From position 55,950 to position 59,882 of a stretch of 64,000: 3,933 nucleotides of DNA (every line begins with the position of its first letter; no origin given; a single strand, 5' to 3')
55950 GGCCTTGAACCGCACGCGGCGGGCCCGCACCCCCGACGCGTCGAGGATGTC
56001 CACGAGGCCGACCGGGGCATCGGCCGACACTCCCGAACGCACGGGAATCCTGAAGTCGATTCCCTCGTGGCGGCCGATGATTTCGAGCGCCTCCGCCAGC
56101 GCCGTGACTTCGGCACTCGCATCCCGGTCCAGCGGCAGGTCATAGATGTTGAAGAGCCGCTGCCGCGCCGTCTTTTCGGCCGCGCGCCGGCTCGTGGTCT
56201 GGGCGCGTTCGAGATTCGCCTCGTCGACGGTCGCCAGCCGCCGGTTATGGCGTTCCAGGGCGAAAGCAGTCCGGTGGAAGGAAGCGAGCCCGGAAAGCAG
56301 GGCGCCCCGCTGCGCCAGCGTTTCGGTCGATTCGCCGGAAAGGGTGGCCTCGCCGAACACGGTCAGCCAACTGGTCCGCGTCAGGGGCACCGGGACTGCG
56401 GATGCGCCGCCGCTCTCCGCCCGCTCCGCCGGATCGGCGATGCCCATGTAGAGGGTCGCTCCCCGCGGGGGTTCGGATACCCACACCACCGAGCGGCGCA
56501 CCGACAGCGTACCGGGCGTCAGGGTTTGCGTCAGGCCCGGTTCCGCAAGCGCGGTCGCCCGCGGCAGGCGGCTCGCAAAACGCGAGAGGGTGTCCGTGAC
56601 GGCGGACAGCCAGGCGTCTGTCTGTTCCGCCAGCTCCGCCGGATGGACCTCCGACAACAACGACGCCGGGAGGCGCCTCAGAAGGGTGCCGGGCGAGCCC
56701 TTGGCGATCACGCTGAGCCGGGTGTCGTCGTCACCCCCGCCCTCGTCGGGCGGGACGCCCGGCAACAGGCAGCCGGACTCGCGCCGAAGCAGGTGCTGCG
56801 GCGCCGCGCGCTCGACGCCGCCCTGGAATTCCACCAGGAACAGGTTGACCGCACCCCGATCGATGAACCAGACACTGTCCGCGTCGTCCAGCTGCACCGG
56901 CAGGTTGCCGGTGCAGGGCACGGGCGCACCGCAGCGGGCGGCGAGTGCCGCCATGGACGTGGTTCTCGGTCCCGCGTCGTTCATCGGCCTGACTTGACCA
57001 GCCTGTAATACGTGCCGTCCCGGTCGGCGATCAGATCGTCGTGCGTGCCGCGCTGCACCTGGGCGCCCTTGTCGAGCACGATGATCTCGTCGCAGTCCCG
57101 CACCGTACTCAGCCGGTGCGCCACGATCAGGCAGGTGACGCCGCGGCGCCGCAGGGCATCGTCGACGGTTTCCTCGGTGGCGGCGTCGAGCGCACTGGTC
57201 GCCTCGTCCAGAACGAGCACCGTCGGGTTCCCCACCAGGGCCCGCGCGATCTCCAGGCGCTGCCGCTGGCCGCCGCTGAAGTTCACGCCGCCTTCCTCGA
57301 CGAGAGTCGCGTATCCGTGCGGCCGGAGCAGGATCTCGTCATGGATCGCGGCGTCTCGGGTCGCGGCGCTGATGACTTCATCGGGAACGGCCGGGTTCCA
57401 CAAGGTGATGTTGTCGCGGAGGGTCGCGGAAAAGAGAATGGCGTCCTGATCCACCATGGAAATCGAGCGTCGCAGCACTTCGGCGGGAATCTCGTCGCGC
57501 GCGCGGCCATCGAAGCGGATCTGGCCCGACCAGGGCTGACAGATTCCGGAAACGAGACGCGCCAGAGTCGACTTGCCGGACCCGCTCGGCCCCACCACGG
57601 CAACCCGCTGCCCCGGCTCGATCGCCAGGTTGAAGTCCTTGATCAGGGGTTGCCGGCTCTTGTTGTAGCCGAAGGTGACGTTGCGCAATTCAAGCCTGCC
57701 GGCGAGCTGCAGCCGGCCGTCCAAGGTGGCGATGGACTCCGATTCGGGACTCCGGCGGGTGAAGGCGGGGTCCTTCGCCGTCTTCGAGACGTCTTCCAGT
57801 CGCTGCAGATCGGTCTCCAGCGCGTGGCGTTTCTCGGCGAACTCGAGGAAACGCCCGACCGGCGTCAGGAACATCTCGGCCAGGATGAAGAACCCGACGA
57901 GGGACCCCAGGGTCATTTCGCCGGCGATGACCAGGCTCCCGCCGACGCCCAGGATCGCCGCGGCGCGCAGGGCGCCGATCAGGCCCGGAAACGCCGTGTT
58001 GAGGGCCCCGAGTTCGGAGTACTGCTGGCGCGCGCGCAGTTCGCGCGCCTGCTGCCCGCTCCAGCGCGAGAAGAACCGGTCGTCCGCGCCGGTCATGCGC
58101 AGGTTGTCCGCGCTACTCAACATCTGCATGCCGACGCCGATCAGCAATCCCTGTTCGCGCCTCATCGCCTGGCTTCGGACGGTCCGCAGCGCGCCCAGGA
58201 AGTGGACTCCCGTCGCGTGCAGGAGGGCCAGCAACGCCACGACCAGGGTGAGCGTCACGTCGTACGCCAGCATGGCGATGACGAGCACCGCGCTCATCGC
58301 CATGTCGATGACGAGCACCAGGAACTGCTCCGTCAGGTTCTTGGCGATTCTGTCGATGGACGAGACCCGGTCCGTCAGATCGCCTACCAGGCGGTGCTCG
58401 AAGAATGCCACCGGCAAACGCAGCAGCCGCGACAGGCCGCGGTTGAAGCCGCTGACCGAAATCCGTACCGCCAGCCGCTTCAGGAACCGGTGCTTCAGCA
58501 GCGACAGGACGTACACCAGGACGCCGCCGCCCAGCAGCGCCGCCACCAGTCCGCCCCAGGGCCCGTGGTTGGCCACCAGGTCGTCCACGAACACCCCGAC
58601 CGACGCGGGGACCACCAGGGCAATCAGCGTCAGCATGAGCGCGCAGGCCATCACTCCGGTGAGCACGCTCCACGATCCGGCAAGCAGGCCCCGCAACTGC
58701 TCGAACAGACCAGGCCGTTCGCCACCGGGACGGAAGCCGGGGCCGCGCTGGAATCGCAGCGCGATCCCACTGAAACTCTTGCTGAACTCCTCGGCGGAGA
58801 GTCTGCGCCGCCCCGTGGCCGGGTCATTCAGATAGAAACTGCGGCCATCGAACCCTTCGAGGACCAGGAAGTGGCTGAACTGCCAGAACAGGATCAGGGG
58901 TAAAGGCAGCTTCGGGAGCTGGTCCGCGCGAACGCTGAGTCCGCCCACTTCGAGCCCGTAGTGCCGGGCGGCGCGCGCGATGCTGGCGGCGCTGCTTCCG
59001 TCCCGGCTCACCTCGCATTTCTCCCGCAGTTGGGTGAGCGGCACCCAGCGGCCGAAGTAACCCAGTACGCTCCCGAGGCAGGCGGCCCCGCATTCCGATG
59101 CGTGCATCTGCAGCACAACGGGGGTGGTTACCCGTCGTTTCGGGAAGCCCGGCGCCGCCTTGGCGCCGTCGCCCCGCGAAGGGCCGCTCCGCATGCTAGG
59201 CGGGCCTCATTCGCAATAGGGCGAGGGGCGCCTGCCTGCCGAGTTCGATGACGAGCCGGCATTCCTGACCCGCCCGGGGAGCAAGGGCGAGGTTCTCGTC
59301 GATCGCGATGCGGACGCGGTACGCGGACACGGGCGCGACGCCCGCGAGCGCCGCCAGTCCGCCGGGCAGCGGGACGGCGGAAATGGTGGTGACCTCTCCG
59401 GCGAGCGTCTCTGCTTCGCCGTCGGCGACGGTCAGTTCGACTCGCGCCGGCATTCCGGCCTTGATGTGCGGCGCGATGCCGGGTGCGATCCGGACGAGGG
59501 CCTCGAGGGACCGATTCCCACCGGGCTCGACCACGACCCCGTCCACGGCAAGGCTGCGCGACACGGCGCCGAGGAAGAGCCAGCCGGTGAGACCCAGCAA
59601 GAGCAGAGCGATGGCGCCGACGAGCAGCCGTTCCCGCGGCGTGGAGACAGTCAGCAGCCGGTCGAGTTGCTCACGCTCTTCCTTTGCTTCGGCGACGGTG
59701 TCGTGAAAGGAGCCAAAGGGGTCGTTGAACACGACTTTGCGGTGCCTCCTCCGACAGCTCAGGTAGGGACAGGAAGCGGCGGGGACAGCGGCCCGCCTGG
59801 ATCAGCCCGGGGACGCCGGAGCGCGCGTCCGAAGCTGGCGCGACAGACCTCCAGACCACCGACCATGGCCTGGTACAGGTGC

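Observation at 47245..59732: NHLP-leader RiPP gene cluster with a non-canonical enzyme set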

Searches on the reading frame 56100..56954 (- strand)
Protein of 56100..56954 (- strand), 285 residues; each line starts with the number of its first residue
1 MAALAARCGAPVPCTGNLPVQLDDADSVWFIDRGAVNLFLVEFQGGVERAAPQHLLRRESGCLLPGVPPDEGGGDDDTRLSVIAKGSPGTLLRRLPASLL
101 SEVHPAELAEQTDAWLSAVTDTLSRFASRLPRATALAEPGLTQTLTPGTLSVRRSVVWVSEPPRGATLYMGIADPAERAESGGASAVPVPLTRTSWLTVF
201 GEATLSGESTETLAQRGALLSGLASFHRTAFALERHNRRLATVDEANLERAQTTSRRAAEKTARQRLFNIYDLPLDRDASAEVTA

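Call 89: search_protein_families(library=ncbifam, proteins=[window:56100-56954:-], max_evalue=0.01)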
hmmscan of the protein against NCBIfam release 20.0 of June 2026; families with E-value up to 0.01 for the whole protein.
window:56100-56954:- (285 aa): 0 families

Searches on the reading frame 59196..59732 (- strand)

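Call 4: search_protein_families(library=ncbifam, proteins=[window:59196-59732:-], max_evalue=0.01)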
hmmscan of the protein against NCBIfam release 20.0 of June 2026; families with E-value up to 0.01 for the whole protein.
window:59196-59732:- (178 aa): 1 family
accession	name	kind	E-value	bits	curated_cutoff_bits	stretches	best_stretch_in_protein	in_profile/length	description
TIGR03794.1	NHLM_micro_HlyD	equivalog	2.5e-05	23.4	156.2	1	21-75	6-60/421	NHLP bacteriocin system secretion protein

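Call 5: search_protein_families(library=pfam, proteins=[window:59196-59732:-], max_evalue=0.01)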
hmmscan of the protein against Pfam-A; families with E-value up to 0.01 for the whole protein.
window:59196-59732:- (178 aa): 1 family
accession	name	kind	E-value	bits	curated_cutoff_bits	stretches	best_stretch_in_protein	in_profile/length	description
PF13437.12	HlyD_3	-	0.0099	17.1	22.2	0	74-147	34-96/106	HlyD family secretion protein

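Call 89: search_protein_families(library=ncbifam, proteins=[window:59196-59732:-], max_evalue=0.01)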
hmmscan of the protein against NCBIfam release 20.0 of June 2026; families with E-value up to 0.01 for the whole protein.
window:59196-59732:- (178 aa): 1 family
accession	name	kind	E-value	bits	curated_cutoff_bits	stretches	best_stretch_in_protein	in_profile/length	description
TIGR03794.1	NHLM_micro_HlyD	equivalog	2.5e-05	23.4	156.2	1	21-75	6-60/421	NHLP bacteriocin system secretion protein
